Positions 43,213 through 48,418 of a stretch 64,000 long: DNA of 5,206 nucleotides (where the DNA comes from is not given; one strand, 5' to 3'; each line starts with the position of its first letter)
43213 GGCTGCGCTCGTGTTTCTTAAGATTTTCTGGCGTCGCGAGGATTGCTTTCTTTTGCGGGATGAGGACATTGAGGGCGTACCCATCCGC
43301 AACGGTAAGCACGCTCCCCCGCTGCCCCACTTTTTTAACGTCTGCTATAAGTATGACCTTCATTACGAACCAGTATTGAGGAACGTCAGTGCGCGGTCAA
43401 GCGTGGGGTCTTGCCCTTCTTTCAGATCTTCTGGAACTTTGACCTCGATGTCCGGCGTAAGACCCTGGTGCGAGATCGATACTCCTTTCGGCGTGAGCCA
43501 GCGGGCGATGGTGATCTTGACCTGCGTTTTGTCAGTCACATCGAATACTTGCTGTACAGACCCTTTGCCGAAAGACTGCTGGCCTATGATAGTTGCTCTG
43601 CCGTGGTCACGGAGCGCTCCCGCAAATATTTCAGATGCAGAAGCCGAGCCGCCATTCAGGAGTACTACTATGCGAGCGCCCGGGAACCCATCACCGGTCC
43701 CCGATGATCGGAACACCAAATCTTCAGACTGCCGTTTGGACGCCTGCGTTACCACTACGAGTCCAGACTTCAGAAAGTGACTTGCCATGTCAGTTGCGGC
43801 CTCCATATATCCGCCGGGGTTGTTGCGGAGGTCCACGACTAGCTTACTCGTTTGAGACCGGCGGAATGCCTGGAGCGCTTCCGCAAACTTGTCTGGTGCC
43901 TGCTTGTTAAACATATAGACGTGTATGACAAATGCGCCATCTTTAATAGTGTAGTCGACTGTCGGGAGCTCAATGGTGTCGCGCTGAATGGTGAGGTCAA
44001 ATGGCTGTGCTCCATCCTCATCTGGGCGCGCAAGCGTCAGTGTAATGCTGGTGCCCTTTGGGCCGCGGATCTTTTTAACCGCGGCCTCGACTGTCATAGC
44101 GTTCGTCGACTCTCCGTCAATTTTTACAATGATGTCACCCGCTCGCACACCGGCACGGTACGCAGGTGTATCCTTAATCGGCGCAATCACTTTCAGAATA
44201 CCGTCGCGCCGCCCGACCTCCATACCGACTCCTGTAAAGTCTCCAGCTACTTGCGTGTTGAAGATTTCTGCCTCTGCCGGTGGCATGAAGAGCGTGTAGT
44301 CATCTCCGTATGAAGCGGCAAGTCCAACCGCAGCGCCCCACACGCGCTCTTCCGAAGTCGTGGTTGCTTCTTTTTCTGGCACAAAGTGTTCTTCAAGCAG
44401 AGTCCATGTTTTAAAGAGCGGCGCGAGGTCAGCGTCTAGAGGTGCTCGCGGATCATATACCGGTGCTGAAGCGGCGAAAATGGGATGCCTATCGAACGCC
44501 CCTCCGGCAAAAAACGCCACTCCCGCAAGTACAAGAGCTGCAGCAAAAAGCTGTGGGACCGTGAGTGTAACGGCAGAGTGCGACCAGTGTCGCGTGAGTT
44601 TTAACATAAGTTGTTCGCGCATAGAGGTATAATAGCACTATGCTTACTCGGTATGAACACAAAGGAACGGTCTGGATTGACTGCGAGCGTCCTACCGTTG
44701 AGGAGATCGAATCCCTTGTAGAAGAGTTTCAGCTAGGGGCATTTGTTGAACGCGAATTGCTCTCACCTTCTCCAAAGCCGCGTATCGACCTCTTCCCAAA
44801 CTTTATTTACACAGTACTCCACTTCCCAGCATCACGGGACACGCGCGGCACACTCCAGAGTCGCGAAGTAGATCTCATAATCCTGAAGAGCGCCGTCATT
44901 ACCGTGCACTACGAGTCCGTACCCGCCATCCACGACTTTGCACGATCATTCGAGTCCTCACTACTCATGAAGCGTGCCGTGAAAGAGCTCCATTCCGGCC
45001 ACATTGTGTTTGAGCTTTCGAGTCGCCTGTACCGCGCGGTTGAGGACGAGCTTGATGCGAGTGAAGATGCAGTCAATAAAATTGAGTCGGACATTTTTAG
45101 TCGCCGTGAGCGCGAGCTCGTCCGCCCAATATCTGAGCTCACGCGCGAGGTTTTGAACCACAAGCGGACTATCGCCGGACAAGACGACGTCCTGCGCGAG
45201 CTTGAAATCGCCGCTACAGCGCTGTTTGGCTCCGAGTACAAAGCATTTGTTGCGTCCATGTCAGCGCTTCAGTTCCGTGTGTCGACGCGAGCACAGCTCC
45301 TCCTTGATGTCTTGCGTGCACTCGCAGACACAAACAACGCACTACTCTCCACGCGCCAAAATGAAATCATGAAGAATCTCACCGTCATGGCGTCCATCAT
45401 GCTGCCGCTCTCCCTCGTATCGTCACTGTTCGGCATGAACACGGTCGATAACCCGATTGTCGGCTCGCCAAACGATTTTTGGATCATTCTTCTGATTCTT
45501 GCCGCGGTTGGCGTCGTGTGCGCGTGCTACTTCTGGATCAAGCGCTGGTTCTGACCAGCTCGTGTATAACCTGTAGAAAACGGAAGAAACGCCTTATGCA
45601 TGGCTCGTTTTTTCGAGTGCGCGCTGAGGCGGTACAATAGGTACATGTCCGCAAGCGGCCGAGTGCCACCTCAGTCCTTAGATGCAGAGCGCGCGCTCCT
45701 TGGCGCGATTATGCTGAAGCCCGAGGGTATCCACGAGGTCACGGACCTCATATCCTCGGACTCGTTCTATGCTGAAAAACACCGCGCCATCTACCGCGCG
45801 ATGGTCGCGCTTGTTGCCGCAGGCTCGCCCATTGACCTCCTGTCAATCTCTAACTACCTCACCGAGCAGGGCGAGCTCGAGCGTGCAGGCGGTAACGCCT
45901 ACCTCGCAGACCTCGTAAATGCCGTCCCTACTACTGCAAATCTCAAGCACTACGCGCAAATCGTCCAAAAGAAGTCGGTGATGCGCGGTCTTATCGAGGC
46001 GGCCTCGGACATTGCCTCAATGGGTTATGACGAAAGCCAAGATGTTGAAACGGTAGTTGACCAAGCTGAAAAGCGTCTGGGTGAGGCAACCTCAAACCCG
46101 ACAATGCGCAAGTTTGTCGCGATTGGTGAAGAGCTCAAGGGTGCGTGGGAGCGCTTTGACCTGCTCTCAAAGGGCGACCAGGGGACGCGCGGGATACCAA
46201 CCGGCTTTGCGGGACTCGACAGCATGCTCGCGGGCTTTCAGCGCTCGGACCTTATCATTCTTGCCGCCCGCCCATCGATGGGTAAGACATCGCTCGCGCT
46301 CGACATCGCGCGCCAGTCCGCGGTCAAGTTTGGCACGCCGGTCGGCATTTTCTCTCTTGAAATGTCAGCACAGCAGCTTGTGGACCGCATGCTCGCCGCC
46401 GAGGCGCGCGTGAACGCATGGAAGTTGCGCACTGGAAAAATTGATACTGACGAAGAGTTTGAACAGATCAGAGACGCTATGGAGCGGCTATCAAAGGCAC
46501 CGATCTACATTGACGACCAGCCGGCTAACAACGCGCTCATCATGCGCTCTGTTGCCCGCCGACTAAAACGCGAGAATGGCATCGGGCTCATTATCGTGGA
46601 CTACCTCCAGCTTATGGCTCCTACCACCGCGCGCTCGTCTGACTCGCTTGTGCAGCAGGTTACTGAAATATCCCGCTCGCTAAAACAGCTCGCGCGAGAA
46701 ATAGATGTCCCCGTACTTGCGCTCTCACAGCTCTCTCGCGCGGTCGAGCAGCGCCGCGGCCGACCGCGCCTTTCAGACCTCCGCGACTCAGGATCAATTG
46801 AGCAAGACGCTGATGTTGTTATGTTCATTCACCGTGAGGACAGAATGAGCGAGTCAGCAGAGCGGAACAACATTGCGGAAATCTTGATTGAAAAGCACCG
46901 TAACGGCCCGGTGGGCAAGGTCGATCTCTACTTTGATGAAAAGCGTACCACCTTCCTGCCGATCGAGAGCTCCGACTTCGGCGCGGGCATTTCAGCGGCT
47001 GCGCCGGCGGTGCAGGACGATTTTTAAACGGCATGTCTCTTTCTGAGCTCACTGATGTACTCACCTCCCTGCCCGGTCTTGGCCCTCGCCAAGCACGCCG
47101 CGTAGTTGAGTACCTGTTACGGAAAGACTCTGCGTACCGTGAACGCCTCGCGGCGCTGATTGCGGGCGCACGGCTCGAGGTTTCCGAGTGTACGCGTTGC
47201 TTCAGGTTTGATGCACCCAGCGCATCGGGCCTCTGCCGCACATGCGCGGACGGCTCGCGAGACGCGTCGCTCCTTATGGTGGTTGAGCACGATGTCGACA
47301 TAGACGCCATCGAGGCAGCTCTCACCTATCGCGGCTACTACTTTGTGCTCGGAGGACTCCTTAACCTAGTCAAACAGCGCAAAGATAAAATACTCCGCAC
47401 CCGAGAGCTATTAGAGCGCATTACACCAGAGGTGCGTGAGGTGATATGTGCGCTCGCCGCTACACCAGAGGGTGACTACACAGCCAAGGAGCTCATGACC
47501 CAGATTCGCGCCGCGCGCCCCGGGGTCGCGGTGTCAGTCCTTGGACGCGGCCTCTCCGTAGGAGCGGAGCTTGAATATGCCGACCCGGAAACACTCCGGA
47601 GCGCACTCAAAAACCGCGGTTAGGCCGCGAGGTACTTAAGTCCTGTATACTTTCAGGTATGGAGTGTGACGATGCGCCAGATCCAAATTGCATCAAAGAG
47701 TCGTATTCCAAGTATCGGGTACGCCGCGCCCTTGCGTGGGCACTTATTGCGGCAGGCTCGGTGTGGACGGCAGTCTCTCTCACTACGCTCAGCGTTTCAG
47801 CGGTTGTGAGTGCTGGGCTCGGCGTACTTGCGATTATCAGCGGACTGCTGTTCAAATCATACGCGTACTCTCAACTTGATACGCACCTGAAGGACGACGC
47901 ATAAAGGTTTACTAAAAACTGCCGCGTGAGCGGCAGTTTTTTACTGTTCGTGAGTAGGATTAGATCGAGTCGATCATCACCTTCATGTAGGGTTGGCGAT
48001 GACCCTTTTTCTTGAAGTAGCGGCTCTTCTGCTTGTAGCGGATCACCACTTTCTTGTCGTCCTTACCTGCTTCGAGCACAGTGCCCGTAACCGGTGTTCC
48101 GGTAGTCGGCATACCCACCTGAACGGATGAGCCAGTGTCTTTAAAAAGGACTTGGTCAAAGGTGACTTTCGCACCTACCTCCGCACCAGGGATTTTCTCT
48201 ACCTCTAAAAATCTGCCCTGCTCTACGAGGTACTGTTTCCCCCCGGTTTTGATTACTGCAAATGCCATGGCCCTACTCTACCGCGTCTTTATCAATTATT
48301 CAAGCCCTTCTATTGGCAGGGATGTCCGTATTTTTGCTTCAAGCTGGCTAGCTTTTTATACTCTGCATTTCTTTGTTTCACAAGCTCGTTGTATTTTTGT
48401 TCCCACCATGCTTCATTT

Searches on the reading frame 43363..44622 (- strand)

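Call 60: search_protein_families(library=ncbifam, proteins=[window:43363-44622:-], max_evalue=0.00001)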
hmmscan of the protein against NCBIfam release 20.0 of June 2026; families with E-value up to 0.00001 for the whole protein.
window:43363-44622:- (419 aa): 11 families
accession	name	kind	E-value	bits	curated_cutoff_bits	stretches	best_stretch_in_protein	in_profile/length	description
TIGR00225.1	prc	subfamily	6.4e-96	321.3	218.6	1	89-409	10-329/335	C-terminal processing peptidase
NF052377.1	lmo1851_S41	exception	5.9e-80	269.2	725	1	66-398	47-371/468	lmo1851 family serine protease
TIGR03900.1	prc_long_Delta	hypoth_equivalog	1.6e-79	268.1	660.95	1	103-402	113-411/973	MXAN_5808 family serine peptidase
NF045589.1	Cterm_S41_CtpB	exception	7.2e-79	265.4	633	1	102-399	89-385/416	carboxyl-terminal processing protease CtpB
NF045590.1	Cterm_S41_CtpC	exception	5.9e-76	255.9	665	1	86-402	72-386/418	carboxyl-terminal processing protease CtpC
NF045588.1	Cterm_S41_CtpA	exception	4.8e-71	239.8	625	1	73-396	57-378/401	carboxyl-terminal processing protease CtpA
NF045591.1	Cterm_S41_CtpZ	exception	2.1e-61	207.8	525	1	90-406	71-388/403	carboxyl-terminal processing protease CtpZ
NF051464.1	tail_spec_CT441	exception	7.1e-45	153.9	700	1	103-395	220-526/645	tail-specific protease Tsp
NF008388.1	PRK11186.1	exception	2.3e-38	132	825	1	88-412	204-544/663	carboxy terminal-processing peptidase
NF058627.1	S41_Gfo1087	equivalog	1.3e-13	50.7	455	1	149-282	141-276/489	GFO_1087 family putative carboxy terminal peptidase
NF033424.1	chlamy_CPAF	equivalog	8.7e-12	44.4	250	0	318-402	459-547/564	protease-like activity factor CPAF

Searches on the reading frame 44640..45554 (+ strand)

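Call 60: search_protein_families(library=ncbifam, proteins=[window:44640-45554:+], max_evalue=0.00001)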
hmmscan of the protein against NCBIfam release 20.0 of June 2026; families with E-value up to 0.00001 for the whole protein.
window:44640-45554:+ (304 aa): 2 families
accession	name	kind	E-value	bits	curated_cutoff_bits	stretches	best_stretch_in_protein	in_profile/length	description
TIGR00383.1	corA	equivalog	1.3e-36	126.5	200.75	1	6-304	25-320/320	magnesium/cobalt transporter CorA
NF007092.0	PRK09546.1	equivalog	7.5e-06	25.3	292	1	113-303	137-326/327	zinc transporter ZntB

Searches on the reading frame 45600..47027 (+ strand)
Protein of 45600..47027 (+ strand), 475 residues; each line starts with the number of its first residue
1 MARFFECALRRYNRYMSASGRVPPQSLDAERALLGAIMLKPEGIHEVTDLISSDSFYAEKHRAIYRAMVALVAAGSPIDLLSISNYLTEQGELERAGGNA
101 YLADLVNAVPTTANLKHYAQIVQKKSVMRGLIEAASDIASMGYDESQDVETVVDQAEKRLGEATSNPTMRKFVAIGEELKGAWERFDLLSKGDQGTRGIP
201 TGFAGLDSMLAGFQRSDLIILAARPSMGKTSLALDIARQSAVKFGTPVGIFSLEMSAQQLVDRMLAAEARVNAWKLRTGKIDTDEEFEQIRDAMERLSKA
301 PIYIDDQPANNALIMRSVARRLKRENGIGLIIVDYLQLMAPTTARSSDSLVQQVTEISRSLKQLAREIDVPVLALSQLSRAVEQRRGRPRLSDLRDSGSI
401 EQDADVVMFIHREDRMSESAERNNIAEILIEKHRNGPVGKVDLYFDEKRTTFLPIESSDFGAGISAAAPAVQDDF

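Call 12: search_protein_families(library=ncbifam, proteins=[window:45600-47027:+])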
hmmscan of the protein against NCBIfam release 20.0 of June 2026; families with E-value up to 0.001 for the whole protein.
window:45600-47027:+ (475 aa): 19 families
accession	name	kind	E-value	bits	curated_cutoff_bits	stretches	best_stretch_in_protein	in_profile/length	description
TIGR00665.1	DnaB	equivalog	1.1e-158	528.6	385.25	1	23-454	2-432/435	replicative DNA helicase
NF004384.0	PRK05748.1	equivalog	3.8e-157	523.5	525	1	19-457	6-444/452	replicative DNA helicase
NF005852.0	PRK07773.1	equivalog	5.9e-148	494.7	780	2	17-399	18-398/886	replicative DNA helicase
NF004109.0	PRK05595.1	equivalog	1.3e-127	426.1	737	1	16-445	1-428/444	replicative DNA helicase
NF006606.0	PRK09165.1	equivalog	2.1e-123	412.6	540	1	17-457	15-489/497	replicative DNA helicase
TIGR03600.1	phage_DnaB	exception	2.5e-123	412.2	498.65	1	26-445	1-421/421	phage replicative helicase, DnaB family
NF006443.0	PRK08760.1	equivalog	8.2e-122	406.9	741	1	20-456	30-468/476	replicative DNA helicase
NF040583.1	dnaB_SPI-7_type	exception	2.8e-120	402.3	655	1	24-452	2-431/434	SPI-7-type island replicative DNA helicase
NF005369.0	PRK06904.1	equivalog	5.4e-115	384.8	809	1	19-450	21-459/474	replicative DNA helicase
NF005424.0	PRK07004.1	equivalog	8e-114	380.7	834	1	20-453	12-449/460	replicative DNA helicase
NF005945.0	PRK08006.1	equivalog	9.5e-113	377.5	898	1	20-451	24-459/471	replicative DNA helicase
NF006458.0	PRK08840.1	equivalog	1.6e-112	376.6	884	1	21-451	18-452/464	replicative DNA helicase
NF006306.0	PRK08506.1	equivalog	2.2e-105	353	596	2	25-423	5-397/472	replicative DNA helicase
NF004967.0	PRK06321.1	equivalog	4.9e-99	332.3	751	1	21-452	14-462/472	replicative DNA helicase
NF005240.0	PRK06749.1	subfamily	1.4e-83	281.1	686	1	25-450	4-422/428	replicative DNA helicase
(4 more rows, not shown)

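Call 13: find_related_loci(query=window:45645-47027:+, collection=genome_contigs, flank=10000)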
Query window:45645-47027:+ (460 aa) in genome_contigs; peptide patterns used: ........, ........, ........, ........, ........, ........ (x = any residue, [..] = any of these).
600 stretches matched a pattern (row limit reached: there are more); 600 encode a relative of the query (tblastn E <= 1e-3); the best 80 are kept; 80 distinct loci.
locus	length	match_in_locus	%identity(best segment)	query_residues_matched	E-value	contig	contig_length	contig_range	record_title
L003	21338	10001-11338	64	6-446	0e+0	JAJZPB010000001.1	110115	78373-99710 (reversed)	MAG: bacterium isolate SKS1.bin108 NODE_243_length_110115_cov_3.983171, whole genome shotgun sequence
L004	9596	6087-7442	60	1-452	0e+0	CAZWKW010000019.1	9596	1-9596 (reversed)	MAG TPA_asm: uncultured Candidatus Saccharibacteria bacterium isolate SRP128015_co3_101 genome assembly, contig: NODE_86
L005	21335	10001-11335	61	1-445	0e+0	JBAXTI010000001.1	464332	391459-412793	MAG: bacterium isolate ELA631 MAG631_1, whole genome shotgun sequence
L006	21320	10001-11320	61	6-446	0e+0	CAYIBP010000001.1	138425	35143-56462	MAG TPA_asm: uncultured Candidatus Saccharibacteria bacterium isolate ERP119705_co1_115 genome assembly, contig: NODE_36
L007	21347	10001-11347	60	2-455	0e+0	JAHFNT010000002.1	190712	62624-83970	MAG: Candidatus Nomurabacteria bacterium isolate nzgw487 NODE_46_length_190713_cov_5.057285, whole genome shotgun sequen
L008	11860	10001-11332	60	2-446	2e-180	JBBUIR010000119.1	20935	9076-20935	MAG: Patescibacteria group bacterium isolate H52-bin137_1 H52_bin137_1_000000000119, whole genome shotgun sequence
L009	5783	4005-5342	59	5-453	0e+0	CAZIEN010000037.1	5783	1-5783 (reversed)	MAG TPA_asm: uncultured Candidatus Saccharibacteria bacterium isolate SRP286056_co2_568 genome assembly, contig: NODE_24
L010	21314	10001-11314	61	6-447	1e-178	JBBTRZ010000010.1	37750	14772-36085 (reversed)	MAG: Patescibacteria group bacterium isolate H51-bin050_1 H51_bin050_1_000000000010, whole genome shotgun sequence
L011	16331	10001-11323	59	6-446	4e-177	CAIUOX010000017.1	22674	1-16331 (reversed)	uncultured bacterium isolate AlinenLipids_bin-8985 genome assembly, contig: bin-8985:17/42, whole genome shotgun sequenc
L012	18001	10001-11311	59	6-443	3e-176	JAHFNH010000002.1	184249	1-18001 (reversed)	MAG: Candidatus Nomurabacteria bacterium isolate nzgw476 NODE_34_length_184250_cov_5.996470, whole genome shotgun sequen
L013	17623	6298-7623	58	6-447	1e-174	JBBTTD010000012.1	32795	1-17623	MAG: Patescibacteria group bacterium isolate H41-bin002_1 H41_bin002_1_000000000012, whole genome shotgun sequence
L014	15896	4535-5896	57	6-460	5e-174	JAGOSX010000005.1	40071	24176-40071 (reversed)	MAG: Candidatus Paceibacterota bacterium isolate Gw_Eff_bin_351 Gw_Eff_1676_length_40071_cov_14.851142, whole genome sho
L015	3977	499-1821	59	6-446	2e-180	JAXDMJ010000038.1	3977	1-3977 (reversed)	MAG: Candidatus Parcubacteria bacterium isolate BP_639 scaffold_3315895, whole genome shotgun sequence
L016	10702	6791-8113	66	4-446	0e+0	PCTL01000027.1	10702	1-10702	MAG: Candidatus Lloydbacteria bacterium CG22_combo_CG10-13_8_21_14_all_47_15 CG22_scaffold_4497_c, whole genome shotgun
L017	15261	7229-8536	62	6-443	4e-178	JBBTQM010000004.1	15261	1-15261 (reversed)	MAG: Patescibacteria group bacterium isolate H43-bin055_1 H43_bin055_1_000000000004, whole genome shotgun sequence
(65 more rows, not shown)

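Call 28: find_encoding_contigs(protein=window:45645-47027:+, flank=10000, max_places=2)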
Protein window:45645-47027:+ (460 aa): 1 contig read that carries it; 1 place shown.
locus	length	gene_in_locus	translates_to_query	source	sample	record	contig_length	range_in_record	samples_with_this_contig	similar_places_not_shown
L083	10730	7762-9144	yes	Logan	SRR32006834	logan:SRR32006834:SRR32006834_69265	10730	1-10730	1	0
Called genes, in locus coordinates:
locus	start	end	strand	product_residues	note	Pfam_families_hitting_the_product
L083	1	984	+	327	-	?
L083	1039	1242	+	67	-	PF04070:DUF378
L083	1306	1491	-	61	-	-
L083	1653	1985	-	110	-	-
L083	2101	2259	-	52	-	-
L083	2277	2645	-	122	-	-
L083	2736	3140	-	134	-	-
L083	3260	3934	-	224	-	PF18306:LDcluster4, PF03641:Lysine_decarbox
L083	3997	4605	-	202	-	PF00929:RNase_T, PF16473:Rv2179c-like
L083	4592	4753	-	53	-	-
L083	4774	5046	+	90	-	PF01016:Ribosomal_L27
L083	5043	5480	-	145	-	PF01281:Ribosomal_L9_N, PF03948:Ribosomal_L9_C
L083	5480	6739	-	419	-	PF00595:PDZ, PF13180:PDZ_2 (weak), PF17820:PDZ_6, PF03572:Peptidase_S41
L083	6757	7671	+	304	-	PF01544:CorA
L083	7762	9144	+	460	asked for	PF00772:DnaB, PF03796:DnaB_C, PF06745:ATPase (weak), PF13481:AAA_25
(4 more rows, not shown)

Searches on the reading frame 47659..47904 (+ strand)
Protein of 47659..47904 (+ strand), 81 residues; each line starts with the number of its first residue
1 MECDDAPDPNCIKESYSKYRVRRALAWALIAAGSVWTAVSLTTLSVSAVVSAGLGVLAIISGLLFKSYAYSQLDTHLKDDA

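Call 49: search_protein_families(library=pfam, proteins=[window:47659-47904:+], max_evalue=0.01)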
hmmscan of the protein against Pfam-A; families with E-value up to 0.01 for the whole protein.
window:47659-47904:+ (81 aa): 1 family
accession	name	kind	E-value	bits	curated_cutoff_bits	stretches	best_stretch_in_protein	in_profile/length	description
PF16316.10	DUF4956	-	0.0071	16.5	30.6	1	14-72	11-69/169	Domain of unknown function (DUF4956)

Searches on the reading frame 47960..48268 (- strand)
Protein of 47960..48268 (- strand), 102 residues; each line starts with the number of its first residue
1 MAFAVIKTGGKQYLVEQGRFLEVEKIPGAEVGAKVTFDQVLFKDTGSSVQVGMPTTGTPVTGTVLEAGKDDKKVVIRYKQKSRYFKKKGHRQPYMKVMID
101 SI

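Call 60: search_protein_families(library=ncbifam, proteins=[window:47960-48268:-], max_evalue=0.00001)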
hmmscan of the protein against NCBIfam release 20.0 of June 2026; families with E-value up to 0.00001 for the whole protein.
window:47960-48268:- (102 aa): 3 families
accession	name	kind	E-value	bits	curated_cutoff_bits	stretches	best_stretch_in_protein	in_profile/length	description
TIGR00061.1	L21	equivalog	8.6e-24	83.9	43.7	1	3-102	1-100/101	50S ribosomal protein L21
NF008916.0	PRK12278.1-4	equivalog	9.8e-21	74.6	193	1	3-102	2-101/223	50S ribosomal protein L21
NF008915.0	PRK12278.1-1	equivalog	1.1e-14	54.9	281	1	3-100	2-99/216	50S ribosomal protein L21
